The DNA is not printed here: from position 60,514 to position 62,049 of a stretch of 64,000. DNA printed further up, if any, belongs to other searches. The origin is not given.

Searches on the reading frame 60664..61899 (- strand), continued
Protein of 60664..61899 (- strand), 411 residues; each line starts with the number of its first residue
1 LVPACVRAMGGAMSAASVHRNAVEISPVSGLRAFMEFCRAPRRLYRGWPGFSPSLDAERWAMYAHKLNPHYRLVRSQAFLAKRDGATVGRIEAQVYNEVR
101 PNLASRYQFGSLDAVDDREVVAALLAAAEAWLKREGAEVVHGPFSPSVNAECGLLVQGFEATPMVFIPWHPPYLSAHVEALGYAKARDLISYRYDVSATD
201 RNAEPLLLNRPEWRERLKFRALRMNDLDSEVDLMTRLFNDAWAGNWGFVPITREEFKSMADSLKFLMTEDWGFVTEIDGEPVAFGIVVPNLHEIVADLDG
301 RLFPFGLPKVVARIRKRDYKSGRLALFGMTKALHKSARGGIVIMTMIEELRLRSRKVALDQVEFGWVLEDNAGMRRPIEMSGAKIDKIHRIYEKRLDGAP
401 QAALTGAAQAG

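Call 64: list_cluster_members(proteins=[L110:1389-2597:+, L115:9998-11209:+, L119:9998-11203:+, L123:2302-3495:+, L126:9992-11185:+, L127:10016-11209:+, L106:1650-2825:+, L136:10025-11158:+])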
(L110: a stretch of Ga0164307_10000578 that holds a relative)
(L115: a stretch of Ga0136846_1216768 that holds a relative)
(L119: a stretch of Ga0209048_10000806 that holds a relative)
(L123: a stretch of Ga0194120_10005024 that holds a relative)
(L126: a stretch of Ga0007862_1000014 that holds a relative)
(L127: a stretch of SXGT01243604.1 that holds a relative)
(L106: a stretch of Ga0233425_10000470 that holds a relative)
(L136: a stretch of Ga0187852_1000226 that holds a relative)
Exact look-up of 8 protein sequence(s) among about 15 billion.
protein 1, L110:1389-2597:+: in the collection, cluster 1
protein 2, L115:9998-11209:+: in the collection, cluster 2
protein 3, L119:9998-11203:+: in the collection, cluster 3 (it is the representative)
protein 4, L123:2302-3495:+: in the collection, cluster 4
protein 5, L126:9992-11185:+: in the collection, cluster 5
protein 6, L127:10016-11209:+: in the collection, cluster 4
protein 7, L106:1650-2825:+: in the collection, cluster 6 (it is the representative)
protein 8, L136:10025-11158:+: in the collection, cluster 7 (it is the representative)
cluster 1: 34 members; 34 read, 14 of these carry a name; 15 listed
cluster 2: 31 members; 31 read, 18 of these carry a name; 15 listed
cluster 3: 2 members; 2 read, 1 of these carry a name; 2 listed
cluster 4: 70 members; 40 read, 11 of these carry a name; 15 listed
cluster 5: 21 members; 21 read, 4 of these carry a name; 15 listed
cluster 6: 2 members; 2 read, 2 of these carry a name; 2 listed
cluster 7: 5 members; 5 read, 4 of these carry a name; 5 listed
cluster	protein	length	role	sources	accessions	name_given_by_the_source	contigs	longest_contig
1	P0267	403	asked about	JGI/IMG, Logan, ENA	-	-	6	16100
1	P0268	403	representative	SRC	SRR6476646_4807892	-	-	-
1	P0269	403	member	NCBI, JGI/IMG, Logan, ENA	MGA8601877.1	MAG: hypothetical protein WB663_10850 [Beijerinckiaceae bacterium] | RimJ/RimL family protein N-acetyltransferase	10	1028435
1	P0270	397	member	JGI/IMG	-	RimJ/RimL family protein N-acetyltransferase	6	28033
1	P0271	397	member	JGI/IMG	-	RimJ/RimL family protein N-acetyltransferase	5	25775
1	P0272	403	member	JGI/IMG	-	RimJ/RimL family protein N-acetyltransferase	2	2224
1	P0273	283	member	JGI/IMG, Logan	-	RimJ/RimL family protein N-acetyltransferase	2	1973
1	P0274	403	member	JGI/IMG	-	RimJ/RimL family protein N-acetyltransferase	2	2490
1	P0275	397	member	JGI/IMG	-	hypothetical protein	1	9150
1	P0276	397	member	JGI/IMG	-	RimJ/RimL family protein N-acetyltransferase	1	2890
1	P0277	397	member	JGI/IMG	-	hypothetical protein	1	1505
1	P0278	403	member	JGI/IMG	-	hypothetical protein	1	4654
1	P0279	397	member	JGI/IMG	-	RimJ/RimL family protein N-acetyltransferase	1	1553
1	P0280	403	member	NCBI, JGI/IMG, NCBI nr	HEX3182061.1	MAG TPA: hypothetical protein VHR44_12520 [Beijerinckiaceae bacterium] | RimJ/RimL family protein N-acetyltransferase | hypothetical protein [Beijerinckiaceae bacterium]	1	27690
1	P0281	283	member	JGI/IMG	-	RimJ/RimL family protein N-acetyltransferase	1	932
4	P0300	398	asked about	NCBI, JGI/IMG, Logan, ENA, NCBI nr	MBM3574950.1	MAG: hypothetical protein FJX39_04425 [Alphaproteobacteria bacterium] | hypothetical protein [Alphaproteobacteria bacterium]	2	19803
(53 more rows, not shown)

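Call 65: find_encoding_contigs(protein=P0300, flank=3000, max_places=6)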
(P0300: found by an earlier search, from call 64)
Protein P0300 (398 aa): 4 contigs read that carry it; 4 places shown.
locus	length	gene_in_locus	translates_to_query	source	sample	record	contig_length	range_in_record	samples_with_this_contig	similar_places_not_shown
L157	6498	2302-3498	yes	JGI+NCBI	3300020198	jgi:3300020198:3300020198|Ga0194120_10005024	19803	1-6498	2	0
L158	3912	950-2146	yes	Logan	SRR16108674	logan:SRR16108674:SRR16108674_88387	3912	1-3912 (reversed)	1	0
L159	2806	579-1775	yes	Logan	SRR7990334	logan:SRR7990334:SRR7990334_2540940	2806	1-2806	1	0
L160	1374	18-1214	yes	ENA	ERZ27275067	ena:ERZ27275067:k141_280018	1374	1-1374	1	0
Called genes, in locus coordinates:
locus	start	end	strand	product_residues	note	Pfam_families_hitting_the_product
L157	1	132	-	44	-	?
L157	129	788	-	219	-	PF00005:ABC_tran, PF02463:SMC_N (weak), PF13304:AAA_21 (faint)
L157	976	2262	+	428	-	PF00155:Aminotran_1_2, PF01041:DegT_DnrJ_EryC1 (weak)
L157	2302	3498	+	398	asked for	-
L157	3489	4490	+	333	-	PF08557:Lipid_DES, PF00487:FA_desaturase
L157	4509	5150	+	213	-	PF04116:FA_hydroxylase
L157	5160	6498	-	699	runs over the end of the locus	PF22745:Nlig-Ia, PF01653:DNA_ligase_aden, PF03120:OB_DNA_ligase, PF03119:DNA_ligase_ZBD (weak), PF12826:HHH_2, PF00533:BRCT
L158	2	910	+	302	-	?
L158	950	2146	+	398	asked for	-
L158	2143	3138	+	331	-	PF08557:Lipid_DES, PF00487:FA_desaturase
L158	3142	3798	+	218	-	PF04116:FA_hydroxylase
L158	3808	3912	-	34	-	?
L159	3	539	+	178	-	?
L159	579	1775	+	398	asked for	-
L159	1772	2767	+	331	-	PF08557:Lipid_DES, PF00487:FA_desaturase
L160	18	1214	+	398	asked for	-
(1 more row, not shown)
